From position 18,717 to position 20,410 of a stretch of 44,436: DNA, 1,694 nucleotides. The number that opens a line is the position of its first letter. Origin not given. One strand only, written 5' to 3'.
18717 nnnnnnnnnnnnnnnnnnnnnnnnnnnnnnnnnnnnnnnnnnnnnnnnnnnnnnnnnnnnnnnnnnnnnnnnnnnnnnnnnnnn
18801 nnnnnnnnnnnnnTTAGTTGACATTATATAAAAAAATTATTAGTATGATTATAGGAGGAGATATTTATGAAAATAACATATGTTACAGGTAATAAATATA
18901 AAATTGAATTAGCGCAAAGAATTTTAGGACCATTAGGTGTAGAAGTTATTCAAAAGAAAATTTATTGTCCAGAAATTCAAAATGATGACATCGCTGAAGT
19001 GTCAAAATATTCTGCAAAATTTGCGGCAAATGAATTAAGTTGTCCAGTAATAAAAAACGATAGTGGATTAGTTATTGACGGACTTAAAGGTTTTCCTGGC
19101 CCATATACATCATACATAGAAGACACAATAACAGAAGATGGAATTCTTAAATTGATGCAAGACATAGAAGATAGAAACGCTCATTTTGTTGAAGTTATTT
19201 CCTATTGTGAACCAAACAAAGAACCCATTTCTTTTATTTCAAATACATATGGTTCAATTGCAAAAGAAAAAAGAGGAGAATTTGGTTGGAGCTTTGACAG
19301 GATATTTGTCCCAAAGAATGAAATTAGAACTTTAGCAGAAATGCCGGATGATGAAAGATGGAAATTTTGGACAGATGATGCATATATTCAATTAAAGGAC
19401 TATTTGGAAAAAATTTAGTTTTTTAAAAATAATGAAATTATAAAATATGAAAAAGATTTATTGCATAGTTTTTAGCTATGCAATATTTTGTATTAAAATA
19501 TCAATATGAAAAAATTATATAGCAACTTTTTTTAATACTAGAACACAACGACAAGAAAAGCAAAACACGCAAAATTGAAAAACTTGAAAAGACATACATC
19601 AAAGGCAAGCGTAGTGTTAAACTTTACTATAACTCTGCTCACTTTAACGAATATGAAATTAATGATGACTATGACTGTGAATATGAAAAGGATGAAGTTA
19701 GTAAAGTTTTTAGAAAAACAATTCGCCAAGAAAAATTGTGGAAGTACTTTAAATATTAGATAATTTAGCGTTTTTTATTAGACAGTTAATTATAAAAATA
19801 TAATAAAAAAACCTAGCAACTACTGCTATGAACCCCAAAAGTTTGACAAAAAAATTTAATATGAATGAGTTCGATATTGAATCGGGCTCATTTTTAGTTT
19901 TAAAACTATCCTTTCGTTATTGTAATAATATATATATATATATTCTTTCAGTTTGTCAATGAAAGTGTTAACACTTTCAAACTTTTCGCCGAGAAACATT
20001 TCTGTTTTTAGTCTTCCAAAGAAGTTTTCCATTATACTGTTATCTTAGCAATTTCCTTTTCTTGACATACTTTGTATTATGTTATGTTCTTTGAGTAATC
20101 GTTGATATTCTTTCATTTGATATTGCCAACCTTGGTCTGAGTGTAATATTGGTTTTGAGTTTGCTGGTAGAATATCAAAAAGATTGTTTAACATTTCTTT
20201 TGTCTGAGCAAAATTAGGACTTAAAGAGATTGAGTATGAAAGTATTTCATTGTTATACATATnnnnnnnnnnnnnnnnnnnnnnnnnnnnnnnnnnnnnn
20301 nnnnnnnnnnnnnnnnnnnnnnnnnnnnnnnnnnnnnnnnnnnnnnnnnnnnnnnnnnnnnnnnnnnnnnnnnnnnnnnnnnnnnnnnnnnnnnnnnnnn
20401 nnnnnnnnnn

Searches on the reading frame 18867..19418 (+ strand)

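Call 3: search_protein_families(library=pfam, proteins=[window:18867-19418:+], max_evalue=0.01)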
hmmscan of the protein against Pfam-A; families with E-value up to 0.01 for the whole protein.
window:18867-19418:+ (183 aa): 1 family
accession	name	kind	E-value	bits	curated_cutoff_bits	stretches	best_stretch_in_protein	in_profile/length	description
PF01725.21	Ham1p_like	-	2.8e-34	119.1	22.5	1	3-164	1-170/186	Ham1 family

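Call 4: search_protein_families(library=ncbifam, proteins=[window:18867-19418:+], max_evalue=0.01)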
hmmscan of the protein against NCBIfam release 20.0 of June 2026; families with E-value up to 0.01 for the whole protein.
window:18867-19418:+ (183 aa): 8 families
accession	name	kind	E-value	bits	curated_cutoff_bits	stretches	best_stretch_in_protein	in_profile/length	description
NF011396.0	PRK14821.1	equivalog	1.2e-53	181.4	203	1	1-181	1-181/185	XTP/dITP diphosphatase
TIGR00042.1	TIGR00042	equivalog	2.2e-42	144.5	145.35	1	2-179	1-182/184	RdgB/HAM1 family non-canonical purine NTP pyrophosphatase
NF011399.0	PRK14824.1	subfamily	5e-21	75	267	1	1-165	3-184/206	putative deoxyribonucleotide triphosphate pyrophosphatase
NF011397.0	PRK14822.1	equivalog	1.2e-20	73.7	234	1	3-164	4-176/201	XTP/dITP diphosphatase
NF011398.0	PRK14823.1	equivalog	3.6e-18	66.1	272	1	1-182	1-190/191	non-canonical purine NTP diphosphatase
NF011401.0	PRK14826.1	equivalog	4.5e-09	36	268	1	62-164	81-199/226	putative deoxyribonucleotide triphosphate pyrophosphatase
NF002698.0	PRK02491.1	equivalog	6.8e-09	35.2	301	1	8-164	135-303/328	nucleoside-triphosphate diphosphatase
NF011400.0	PRK14825.1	equivalog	1.1e-08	35.1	246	1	5-167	6-180/199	putative deoxyribonucleotide triphosphate pyrophosphatase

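Call 10: search_protein_families(library=padloc, proteins=[window:18867-19418:+], max_evalue=0.01)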
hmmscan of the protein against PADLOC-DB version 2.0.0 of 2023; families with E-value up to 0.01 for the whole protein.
window:18867-19418:+ (183 aa): 0 families

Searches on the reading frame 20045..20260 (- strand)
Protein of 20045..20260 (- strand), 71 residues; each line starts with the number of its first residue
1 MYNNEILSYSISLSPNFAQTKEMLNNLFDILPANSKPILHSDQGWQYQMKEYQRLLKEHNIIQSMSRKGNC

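Call 94: search_protein_families(library=pfam, proteins=[window:20045-20260:-], max_evalue=0.001)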
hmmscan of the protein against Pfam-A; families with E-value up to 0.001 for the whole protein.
window:20045-20260:- (71 aa): 1 family
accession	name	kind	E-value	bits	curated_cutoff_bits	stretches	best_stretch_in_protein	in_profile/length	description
PF00665.32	rve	-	8e-12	45.8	32.6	1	2-71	33-102/102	Integrase core domain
